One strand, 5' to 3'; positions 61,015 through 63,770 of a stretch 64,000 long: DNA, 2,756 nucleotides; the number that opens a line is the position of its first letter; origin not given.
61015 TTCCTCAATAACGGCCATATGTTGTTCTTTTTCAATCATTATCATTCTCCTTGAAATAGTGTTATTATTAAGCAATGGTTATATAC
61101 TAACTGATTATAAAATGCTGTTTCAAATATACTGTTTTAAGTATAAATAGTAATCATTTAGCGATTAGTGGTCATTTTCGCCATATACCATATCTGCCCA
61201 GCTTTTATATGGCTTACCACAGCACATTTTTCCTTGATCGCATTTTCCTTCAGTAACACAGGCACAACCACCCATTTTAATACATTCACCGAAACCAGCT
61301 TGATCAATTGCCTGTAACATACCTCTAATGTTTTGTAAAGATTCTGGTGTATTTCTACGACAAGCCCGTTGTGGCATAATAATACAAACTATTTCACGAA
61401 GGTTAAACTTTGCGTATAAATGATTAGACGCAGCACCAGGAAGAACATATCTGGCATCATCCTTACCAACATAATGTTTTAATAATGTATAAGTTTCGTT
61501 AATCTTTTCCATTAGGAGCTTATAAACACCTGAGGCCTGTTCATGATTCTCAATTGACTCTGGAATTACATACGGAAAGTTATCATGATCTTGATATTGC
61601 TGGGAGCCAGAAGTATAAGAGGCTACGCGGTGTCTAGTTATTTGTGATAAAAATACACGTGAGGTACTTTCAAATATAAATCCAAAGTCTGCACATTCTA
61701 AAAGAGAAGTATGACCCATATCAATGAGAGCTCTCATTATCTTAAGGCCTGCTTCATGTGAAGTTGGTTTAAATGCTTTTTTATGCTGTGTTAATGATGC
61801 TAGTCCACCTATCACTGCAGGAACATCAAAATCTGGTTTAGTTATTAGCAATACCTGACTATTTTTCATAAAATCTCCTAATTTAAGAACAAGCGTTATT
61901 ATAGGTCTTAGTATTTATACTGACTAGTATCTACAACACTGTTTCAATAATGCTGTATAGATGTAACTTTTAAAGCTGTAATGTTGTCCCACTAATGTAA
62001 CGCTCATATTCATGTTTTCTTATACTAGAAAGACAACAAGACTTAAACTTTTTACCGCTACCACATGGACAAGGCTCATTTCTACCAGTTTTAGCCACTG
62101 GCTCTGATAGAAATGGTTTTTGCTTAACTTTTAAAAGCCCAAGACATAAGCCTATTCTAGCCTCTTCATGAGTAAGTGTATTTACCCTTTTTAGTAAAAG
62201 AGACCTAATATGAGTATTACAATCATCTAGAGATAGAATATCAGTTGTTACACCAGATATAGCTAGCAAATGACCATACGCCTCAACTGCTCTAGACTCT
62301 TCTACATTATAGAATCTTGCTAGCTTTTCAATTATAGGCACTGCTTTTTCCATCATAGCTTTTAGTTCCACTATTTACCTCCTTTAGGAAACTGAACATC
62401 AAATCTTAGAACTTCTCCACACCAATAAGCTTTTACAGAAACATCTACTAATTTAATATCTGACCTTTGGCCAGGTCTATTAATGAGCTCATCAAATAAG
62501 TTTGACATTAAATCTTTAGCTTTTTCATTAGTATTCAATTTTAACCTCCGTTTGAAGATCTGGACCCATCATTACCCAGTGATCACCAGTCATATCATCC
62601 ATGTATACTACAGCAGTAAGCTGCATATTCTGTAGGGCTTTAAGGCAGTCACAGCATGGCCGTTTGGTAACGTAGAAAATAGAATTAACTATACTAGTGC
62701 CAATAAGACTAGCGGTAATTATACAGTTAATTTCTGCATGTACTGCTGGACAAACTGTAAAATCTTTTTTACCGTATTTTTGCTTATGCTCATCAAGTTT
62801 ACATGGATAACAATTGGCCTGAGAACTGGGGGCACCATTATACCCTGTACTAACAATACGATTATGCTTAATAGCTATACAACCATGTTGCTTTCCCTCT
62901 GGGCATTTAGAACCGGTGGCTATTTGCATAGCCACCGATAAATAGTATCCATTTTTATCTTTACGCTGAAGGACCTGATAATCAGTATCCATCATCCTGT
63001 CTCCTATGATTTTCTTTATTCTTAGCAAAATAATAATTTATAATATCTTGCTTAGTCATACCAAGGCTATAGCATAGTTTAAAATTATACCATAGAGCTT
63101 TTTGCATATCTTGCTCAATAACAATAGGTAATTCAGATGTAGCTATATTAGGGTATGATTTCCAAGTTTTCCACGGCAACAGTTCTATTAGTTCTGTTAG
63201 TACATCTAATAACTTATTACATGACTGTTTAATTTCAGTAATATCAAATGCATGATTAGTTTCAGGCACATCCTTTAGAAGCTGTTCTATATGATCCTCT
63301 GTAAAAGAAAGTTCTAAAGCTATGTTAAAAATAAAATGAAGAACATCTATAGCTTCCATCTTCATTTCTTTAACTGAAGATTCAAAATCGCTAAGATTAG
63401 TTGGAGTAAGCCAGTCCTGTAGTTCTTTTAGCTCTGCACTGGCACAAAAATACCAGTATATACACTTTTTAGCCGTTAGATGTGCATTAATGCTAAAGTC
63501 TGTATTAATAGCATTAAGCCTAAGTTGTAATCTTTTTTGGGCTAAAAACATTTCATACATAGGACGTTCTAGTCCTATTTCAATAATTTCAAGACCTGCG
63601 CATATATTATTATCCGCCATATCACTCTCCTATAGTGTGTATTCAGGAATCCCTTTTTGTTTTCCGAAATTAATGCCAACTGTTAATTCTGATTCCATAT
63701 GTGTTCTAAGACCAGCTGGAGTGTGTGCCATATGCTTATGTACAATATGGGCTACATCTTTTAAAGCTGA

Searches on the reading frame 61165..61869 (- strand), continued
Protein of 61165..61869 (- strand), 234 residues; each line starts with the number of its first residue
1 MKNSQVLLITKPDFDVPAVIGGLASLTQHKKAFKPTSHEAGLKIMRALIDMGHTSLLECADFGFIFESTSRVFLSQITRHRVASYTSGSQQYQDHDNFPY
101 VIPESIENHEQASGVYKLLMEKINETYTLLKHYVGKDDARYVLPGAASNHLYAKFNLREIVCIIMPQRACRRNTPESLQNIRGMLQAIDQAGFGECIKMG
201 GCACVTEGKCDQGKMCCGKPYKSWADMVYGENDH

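Call 59: search_protein_families(library=phrogs, proteins=[L204:60-2789:+, L204:4277-4546:+, L204:4542-5150:+], max_evalue=0.01)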
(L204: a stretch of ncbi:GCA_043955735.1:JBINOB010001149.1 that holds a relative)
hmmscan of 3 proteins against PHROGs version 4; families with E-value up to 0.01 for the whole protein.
L204:60-2789:+ (910 aa): 5 families
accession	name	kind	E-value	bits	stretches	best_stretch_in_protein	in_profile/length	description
phrog_16345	-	DNA, RNA and nucleotide metabolism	1.6e-45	156.5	2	15-324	23-327/972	primase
phrog_26824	-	unknown function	1.9e-29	103.4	1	463-903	411-852/868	-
phrog_18685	-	unknown function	2.3e-15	56.6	1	14-322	26-346/1028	-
phrog_1139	-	DNA, RNA and nucleotide metabolism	1.2e-09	37.8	1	533-724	527-721/895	DNA primase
phrog_5177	-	DNA, RNA and nucleotide metabolism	1.8e-07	30.4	1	441-660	403-617/876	DNA polymerase/primase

L204:4277-4546:+ (90 aa): 0 families

L204:4542-5150:+ (203 aa): 0 families

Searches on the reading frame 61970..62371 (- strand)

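Call 8: search_protein_families(library=phrogs, proteins=[window:61970-62371:-], max_evalue=0.001)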
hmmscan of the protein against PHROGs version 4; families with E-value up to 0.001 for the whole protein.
window:61970-62371:- (133 aa): 1 family
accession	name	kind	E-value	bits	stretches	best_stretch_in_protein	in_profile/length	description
phrog_24700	-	unknown function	6.7e-08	33.9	1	83-114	191-220/221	-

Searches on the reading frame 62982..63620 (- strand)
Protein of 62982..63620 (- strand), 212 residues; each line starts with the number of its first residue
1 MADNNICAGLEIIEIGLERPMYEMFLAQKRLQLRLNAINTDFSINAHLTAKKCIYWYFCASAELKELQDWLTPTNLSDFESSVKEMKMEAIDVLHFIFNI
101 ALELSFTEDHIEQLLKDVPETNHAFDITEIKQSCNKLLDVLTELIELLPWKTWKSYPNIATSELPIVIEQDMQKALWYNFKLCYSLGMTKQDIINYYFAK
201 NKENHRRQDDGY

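Call 29: find_encoding_contigs(protein=window:62982-63620:-, flank=10000, max_places=4)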
Protein window:62982-63620:- (212 aa): 5 contigs read that carry it; 2 places shown.
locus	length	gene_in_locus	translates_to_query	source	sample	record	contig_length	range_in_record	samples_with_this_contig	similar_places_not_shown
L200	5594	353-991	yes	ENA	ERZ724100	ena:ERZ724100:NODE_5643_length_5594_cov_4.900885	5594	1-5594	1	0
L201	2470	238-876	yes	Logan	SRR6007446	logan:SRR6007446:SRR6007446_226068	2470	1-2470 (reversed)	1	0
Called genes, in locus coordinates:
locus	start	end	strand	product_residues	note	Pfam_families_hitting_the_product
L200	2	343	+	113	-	?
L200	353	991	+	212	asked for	PF08761:dUTPase_2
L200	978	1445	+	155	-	PF00383:dCMP_cyt_deam_1, PF14437:MafB19-deam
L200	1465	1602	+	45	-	-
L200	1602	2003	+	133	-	PF02810:SEC-C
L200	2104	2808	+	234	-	PF02511:Thy1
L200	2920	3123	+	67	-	-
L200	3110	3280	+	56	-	-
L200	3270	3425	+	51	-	-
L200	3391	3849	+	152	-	-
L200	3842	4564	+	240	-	PF01966:HD (weak)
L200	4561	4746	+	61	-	-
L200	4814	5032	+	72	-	-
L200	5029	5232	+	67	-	-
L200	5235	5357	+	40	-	-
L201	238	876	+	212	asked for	PF08761:dUTPase_2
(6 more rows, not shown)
